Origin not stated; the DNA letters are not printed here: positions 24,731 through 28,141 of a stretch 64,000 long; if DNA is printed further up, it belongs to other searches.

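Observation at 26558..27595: Intein with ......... endonuclease inserted in the terminase P-loop, apparently without a canonical N-terminal Cys or Ser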

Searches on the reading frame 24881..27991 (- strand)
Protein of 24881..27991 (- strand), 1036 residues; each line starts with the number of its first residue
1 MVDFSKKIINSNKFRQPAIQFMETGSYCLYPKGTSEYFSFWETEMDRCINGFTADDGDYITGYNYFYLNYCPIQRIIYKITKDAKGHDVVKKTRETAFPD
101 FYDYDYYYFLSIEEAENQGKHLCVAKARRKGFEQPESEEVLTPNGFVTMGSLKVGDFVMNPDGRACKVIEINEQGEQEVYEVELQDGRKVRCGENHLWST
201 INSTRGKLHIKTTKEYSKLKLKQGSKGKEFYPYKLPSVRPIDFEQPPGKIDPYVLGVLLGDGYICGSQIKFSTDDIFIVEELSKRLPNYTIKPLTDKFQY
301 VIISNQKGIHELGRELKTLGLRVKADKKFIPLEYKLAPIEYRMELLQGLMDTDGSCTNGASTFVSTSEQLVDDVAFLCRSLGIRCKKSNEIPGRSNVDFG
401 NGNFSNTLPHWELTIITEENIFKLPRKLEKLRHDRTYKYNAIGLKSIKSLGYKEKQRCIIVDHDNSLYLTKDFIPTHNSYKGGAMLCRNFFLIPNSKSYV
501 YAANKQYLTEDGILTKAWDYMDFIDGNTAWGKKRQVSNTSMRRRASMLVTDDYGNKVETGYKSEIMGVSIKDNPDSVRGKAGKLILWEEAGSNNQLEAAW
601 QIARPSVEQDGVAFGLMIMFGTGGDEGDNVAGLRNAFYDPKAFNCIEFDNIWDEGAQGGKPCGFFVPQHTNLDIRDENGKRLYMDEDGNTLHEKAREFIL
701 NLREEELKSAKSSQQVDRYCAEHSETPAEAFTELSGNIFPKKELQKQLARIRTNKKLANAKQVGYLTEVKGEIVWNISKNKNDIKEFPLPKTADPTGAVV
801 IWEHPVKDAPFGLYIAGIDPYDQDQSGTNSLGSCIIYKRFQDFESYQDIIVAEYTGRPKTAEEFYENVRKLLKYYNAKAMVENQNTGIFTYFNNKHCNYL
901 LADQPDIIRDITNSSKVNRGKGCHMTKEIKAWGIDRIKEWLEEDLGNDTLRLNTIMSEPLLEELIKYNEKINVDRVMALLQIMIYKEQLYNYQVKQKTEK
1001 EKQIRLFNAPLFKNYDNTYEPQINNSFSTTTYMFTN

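Call 3: search_protein_families(library=pfam, proteins=[window:24881-27991:-], max_evalue=1)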
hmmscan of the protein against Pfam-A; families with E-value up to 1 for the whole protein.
window:24881-27991:- (1036 aa): 5 families
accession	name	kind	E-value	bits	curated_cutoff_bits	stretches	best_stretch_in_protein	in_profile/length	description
PF14528.11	LAGLIDADG_3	-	5.7e-06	26.9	22.5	1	341-420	2-73/82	LAGLIDADG-like domain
PF05203.21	Hom_end_hint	-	0.03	14.7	32.1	1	150-217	19-84/228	Hom_end-associated Hint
PF18337.7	Tudor_RapA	-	0.039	14.6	26.4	1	153-202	2-51/62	RapA N-terminal Tudor like domain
PF05204.19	Hom_end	-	0.074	13.6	21.1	1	339-388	11-63/110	Homing endonuclease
PF03202.18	Lipoprotein_10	-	0.21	12.4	22.4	1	696-784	21-101/128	Putative mycoplasma lipoprotein, C-terminal region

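Call 4: search_protein_families(library=ncbifam, proteins=[window:24881-27991:-], max_evalue=1)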
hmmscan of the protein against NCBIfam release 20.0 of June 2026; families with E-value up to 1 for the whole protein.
window:24881-27991:- (1036 aa): 5 families
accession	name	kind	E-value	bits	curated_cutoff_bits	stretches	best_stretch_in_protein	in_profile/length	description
NF045703.1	rSAM_Tes_intein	exception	9.9e-05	20.3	1700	1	318-385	439-510/1040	tetraether lipid synthase Tes, intein-containing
NF005852.0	PRK07773.1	equivalog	0.014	13.7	780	1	167-386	441-663/886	replicative DNA helicase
TIGR01445.1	intein_Nterm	domain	0.061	14.3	24.5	1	137-196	5-79/83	intein N-terminal splicing region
NF009055.0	PRK12389.1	equivalog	0.12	11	637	1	951-1009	329-387/431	glutamate-1-semialdehyde 2,1-aminomutase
TIGR00713.1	hemL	equivalog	0.24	10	527.3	0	933-1011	306-384/423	glutamate-1-semialdehyde 2,1-aminomutase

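Call 6: find_homologous_proteins(query=window:24881-27991:-, max_evalue=0.00001)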
Query window:24881-27991:- (1036 aa): 4015 proteins with E <= 0.00001 among 8000 candidates; the best 120 are listed.
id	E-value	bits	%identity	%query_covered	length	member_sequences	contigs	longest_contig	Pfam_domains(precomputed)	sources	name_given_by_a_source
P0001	0.0e+0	2411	99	100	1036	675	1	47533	PF14528.12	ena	-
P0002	0.0e+0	2377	98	70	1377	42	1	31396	PF14528.12,PF14890.12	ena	-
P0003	0.0e+0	2048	83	100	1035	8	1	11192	PF14528.12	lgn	-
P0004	0.0e+0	1999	81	100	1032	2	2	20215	PF14528.12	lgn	-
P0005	0.0e+0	1870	76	100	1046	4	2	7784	PF14528.12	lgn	-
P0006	0.0e+0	1831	69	56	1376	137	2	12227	PF05204.20,PF14528.12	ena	-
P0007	0.0e+0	1829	74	100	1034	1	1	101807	PF14528.12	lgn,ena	-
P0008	0.0e+0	1784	74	100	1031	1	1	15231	PF14528.12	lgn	-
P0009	0.0e+0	1783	74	100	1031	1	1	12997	PF14528.12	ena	-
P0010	0.0e+0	1780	73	100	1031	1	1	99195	PF14528.12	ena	-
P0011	0.0e+0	1780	73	100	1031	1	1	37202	PF14528.12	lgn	-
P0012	0.0e+0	1780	73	100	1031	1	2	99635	PF14528.12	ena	-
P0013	0.0e+0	1780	73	100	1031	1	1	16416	PF14528.12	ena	-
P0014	0.0e+0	1779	73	100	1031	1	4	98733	PF14528.12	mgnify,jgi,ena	mgnify:FL=1|jgi:hypothetical protein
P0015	0.0e+0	1779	73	100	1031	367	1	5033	PF14528.12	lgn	-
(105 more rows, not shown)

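Call 7: search_dna_similar(query=window:24881-27991:-, collection=phages, mode=protein, max_rows=40)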
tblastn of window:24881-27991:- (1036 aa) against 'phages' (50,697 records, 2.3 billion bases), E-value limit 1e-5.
Records with a match: 997; places in all: 1032; records where one place covers at least 80% of the query: 7.
Best place of each record, by identity: >=99% 4; 60-80% 20; <60% 973.
By first word of the organism name: Mycobacterium 300; Salmonella 180; Vibrio 66; uncultured 58; Stx2a-converting 49; Klebsiella 43; Bacteroides 39; Flavobacterium 29; Escherichia 29; Pseudomonas 22; and 54 more.
By host as written in the record: Mycobacterium smegmatis mc2 155 230; - 189; Salmonella enterica 41; Mycobacterium smegmatis mc#155 34; Klebsiella pneumoniae 32; Salmonella enterica subsp. enterica serovar Enteritidis 29; Salmonella enterica subsp. enterica serovar Typhimurium 27; Bacteroides intestinalis DSM 108646 25; and 185 more.
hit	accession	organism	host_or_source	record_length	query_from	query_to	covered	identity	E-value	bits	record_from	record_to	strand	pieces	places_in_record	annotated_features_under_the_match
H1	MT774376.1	uncultured phage cr55_1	human feces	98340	1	1036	67%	99.7%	0e+0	1409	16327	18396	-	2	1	terminase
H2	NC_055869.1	uncultured phage cr55_1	human feces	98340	1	1036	67%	99.7%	0e+0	1409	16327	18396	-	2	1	terminase large subunit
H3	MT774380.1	uncultured phage cr1_1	human feces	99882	1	1036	67%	99.1%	0e+0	1401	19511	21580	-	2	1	terminase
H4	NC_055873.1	uncultured phage cr1_1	human feces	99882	1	1036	67%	99.1%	0e+0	1401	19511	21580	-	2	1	terminase large subunit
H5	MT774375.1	uncultured phage cr50_1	human feces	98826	1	1036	68%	76.9%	0e+0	1103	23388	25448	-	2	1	terminase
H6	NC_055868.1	uncultured phage cr50_1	human feces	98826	1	1036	68%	76.9%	0e+0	1103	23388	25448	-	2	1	terminase large subunit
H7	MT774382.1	uncultured phage cr10_1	human feces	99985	1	1035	67%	71.0%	0e+0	1010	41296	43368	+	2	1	terminase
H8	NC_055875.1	uncultured phage cr10_1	human feces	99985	1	1035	67%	71.0%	0e+0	1010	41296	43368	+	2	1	terminase large subunit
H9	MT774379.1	uncultured phage cr118_1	human feces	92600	1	1032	100%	46.6%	2e-132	889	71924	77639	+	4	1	terminase | portal protein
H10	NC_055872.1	uncultured phage cr118_1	human feces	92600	1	1032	100%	46.6%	2e-132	889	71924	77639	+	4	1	terminase large subunit | portal protein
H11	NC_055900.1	uncultured phage cr125_1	human feces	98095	1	1020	65%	63.8%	0e+0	848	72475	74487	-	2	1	terminase large subunit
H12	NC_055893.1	uncultured phage cr4_1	human feces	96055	1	1012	64%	64.3%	0e+0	862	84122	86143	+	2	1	terminase large subunit | hypothetical protein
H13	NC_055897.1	uncultured phage cr114_1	human feces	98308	1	1020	65%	63.5%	0e+0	842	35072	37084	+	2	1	terminase large subunit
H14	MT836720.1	Bacteriophage sp.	human fecal samples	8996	1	1034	66%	62.3%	0e+0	834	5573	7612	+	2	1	record has no annotation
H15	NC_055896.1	uncultured phage cr113_1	human feces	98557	1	1012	66%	62.5%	0e+0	853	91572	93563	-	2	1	terminase large subunit | hypothetical protein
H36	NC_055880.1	uncultured phage cr111_1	human feces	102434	1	1022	99%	32.2%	7e-116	400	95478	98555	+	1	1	terminase large subunit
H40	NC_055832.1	Bacteroides phage DAC15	Bacteroides thetaiotaomicron VPI-5484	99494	14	1016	97%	30.3%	5e-108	377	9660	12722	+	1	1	DarB-like antirestriction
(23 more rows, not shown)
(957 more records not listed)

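Call 8: get_annotated_region(hit=H2, flank=3000)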
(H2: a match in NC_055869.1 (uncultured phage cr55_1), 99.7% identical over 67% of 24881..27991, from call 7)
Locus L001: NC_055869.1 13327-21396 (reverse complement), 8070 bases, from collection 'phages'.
description: CrAssphage cr55_1, complete genome.
organism: uncultured phage cr55_1 (NCBI taxid 2772060)
taxonomy: Viruses; Duplodnaviria; Heunggongvirae; Uroviricota; Caudoviricetes; Crassvirales; Suoliviridae; Boorivirinae; Culoivirus; Culoivirus intestinalis
host: -; source: human feces; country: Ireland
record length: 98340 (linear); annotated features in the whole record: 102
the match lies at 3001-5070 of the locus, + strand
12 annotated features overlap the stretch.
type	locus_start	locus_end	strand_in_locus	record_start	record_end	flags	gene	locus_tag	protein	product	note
CDS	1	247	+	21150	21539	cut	-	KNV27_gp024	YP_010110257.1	hypothetical protein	gp_05906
CDS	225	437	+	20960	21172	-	-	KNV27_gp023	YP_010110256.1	hypothetical protein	gp_05905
CDS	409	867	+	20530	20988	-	-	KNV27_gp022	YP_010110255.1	hypothetical protein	gp_05904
CDS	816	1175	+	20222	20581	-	-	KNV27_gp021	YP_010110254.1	dATP / dGTP pyrophosphohydrolase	gp_05903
CDS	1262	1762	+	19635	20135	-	-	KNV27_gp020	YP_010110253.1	dUTPase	gp_05902; Dut dUTPase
CDS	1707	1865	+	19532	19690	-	-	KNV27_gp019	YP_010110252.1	hypothetical protein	gp_05901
CDS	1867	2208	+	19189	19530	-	-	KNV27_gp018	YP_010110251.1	hypothetical protein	gp_05900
CDS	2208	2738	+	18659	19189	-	-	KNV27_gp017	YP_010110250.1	hypothetical protein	gp_05899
CDS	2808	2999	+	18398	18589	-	-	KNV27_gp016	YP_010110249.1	hypothetical protein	gp_05898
CDS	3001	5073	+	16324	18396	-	-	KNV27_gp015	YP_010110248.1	terminase large subunit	gp_05897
CDS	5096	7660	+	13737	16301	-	-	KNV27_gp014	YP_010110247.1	portal protein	gp_05896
CDS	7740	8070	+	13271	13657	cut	-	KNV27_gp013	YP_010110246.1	hypothetical protein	gp_05895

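Call 9: get_annotated_region(hit=H6, flank=1000)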
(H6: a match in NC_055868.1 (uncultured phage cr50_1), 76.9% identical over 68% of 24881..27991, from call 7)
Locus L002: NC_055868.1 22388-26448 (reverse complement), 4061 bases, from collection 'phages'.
description: CrAssphage cr50_1, complete genome.
organism: uncultured phage cr50_1 (NCBI taxid 2772059)
taxonomy: Viruses; Duplodnaviria; Heunggongvirae; Uroviricota; Caudoviricetes; Crassvirales; Suoliviridae; Boorivirinae; Cohcovirus; Cohcovirus hiberniae
host: -; source: human feces; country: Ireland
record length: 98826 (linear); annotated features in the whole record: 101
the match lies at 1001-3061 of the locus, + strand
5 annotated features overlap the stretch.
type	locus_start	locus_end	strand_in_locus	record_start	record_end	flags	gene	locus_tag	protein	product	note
CDS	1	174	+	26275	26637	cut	-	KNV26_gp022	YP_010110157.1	transcription factor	gp_05196; Transcription factor (arabinose operon)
CDS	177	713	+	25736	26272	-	-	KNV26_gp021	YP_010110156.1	hypothetical protein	gp_05195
CDS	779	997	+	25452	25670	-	-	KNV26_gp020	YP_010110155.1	hypothetical protein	gp_05194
CDS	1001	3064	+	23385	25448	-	-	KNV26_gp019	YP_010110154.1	terminase large subunit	gp_05193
CDS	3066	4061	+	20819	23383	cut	-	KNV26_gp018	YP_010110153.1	portal protein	gp_05192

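Call 10: get_annotated_region(hit=H10, flank=1000)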
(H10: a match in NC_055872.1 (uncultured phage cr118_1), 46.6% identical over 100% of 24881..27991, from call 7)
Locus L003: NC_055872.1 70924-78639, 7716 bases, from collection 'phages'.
description: CrAssphage cr118_1, complete genome.
organism: uncultured phage cr118_1 (NCBI taxid 2772063)
taxonomy: Viruses; Duplodnaviria; Heunggongvirae; Uroviricota; Caudoviricetes; Crassvirales; Suoliviridae; Uncouvirinae; Besingivirus; Besingivirus coli
host: -; source: human feces; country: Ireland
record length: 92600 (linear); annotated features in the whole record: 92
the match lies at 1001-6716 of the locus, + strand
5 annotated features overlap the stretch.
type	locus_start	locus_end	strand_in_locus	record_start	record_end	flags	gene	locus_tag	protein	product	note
CDS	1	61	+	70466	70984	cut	-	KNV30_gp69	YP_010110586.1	dUTPase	gp_13883; Dut dUTPase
CDS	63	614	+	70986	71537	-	-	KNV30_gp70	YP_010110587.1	hypothetical protein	gp_13884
CDS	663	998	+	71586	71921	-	-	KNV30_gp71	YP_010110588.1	hypothetical protein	gp_13885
CDS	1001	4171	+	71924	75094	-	-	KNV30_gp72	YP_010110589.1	terminase large subunit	gp_13886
CDS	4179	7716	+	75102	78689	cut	-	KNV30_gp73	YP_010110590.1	portal protein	gp_13887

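Call 31: search_protein_families(library=phrogs, proteins=[L001:3001-5073:+], max_evalue=0.001)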
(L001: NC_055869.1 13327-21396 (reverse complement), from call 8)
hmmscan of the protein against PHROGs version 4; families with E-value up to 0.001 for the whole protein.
L001:3001-5073:+ (690 aa): 1 family
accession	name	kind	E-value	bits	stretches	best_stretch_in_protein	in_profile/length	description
phrog_6681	-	head and packaging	3e-157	526.1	1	18-664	77-745/758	terminase large subunit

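Call 32: search_solved_structures(query=L001:3001-5073:+, max_evalue=1, show_alignments=2)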
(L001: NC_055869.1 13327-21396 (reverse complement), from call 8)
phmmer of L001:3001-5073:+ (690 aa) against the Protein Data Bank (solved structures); distinct sequences matched with E-value up to 1: 2.
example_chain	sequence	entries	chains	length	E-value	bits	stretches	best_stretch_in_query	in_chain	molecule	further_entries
1opp_A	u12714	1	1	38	0.75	11.1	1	338-363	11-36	APOLIPOPROTEIN C-I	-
1ioj_A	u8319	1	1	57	0.94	10.7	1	338-365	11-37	APOC-I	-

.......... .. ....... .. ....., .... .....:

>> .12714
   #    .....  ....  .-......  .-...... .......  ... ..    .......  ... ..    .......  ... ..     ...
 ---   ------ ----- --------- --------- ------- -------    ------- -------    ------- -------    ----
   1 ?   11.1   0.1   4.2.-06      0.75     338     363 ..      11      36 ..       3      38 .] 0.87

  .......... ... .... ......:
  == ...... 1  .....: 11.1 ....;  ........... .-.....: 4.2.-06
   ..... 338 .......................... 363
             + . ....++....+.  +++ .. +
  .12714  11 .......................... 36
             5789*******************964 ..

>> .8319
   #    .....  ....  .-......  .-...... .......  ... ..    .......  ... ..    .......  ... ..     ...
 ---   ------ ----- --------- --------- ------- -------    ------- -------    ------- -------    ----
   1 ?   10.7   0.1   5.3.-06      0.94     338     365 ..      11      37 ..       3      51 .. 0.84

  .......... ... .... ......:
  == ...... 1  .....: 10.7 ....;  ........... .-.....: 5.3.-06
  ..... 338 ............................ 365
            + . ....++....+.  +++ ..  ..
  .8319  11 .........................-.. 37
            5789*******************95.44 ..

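Call 40: find_encoding_contigs(protein=P0003, flank=1500, max_places=1)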
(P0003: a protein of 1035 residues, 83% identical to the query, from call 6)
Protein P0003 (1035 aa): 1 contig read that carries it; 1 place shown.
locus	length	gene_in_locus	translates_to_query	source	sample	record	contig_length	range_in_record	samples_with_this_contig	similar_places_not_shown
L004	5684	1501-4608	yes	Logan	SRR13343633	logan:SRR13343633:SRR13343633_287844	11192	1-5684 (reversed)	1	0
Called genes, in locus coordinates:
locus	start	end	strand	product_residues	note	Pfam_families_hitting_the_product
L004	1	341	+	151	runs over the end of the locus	PF00692:dUTPase, PF22769:DCD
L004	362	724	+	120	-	-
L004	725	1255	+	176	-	-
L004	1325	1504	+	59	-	-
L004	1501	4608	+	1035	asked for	PF14528:LAGLIDADG_3 (faint)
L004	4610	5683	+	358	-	?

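Call 41: find_encoding_contigs(protein=P0014, flank=1500, max_places=1)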
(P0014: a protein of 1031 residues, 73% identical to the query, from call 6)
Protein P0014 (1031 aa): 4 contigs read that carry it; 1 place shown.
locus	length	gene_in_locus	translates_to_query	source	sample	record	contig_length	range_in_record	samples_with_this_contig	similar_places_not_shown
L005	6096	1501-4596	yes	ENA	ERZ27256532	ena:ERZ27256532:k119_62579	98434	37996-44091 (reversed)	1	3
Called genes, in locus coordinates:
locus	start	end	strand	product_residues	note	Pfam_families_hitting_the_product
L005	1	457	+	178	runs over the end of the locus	-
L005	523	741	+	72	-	-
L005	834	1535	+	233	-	PF01541:GIY-YIG (weak)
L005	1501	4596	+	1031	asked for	PF14528:LAGLIDADG_3 (weak)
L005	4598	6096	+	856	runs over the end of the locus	-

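Call 71: get_annotated_region(hit=H40, flank=500)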
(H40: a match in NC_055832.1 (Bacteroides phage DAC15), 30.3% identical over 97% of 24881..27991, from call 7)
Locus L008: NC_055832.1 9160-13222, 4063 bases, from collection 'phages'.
description: Bacteroides phage DAC15, complete genome.
organism: Bacteroides phage DAC15 (NCBI taxid 2710495)
taxonomy: Viruses; Duplodnaviria; Heunggongvirae; Uroviricota; Caudoviricetes; Crassvirales; Steigviridae; Asinivirinae; Wulfhauvirus; Wulfhauvirus bangladeshii
host: Bacteroides thetaiotaomicron VPI-5484; source: primary sewage effluent collected as it entered a drainage canal; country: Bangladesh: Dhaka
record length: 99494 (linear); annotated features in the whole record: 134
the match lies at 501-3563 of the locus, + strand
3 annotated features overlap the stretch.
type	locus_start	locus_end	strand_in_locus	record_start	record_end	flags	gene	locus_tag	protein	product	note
CDS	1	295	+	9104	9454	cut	-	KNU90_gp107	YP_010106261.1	hypothetical protein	-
CDS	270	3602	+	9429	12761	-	-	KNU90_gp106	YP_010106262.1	DarB-like antirestriction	-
CDS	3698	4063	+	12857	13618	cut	-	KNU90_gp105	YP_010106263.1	hypothetical protein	-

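Call 72: get_annotated_region(hit=H36, flank=500)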
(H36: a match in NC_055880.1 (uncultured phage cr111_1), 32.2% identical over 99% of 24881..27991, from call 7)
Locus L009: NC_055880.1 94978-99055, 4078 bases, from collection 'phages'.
description: CrAssphage cr111_1, complete genome.
organism: uncultured phage cr111_1 (NCBI taxid 2772071)
taxonomy: Viruses; Duplodnaviria; Heunggongvirae; Uroviricota; Caudoviricetes; Crassvirales; Steigviridae; Asinivirinae; Lahndsivirus; Lahndsivirus rarus
host: -; source: human feces; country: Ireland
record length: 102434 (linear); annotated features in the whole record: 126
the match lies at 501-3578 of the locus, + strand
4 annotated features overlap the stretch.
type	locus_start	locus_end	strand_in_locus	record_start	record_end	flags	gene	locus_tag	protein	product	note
CDS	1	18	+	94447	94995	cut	-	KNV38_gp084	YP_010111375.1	hypothetical protein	gp_23352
CDS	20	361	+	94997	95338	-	-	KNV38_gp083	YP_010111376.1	hypothetical protein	gp_23353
CDS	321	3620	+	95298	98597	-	-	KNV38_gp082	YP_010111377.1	terminase large subunit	gp_23354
CDS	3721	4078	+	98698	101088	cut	-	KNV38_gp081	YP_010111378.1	portal protein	gp_23355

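Call 75: get_annotated_region(hit=H4, flank=200)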
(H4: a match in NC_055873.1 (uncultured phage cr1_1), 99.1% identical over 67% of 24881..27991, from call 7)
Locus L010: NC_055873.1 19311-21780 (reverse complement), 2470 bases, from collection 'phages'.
description: CrAssphage cr1_1, complete genome.
organism: uncultured phage cr1_1 (NCBI taxid 2772064)
taxonomy: Viruses; Duplodnaviria; Heunggongvirae; Uroviricota; Caudoviricetes; Crassvirales; Suoliviridae; Boorivirinae; Culoivirus; Culoivirus americanus
host: -; source: human feces; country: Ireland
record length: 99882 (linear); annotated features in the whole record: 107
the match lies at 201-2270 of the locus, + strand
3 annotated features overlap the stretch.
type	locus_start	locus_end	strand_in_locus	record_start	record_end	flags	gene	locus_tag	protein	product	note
CDS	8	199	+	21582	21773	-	-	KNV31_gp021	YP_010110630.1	hypothetical protein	gp_19363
CDS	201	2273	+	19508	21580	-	-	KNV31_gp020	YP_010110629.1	terminase large subunit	gp_19362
CDS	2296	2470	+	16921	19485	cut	-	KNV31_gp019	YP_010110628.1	portal protein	gp_19361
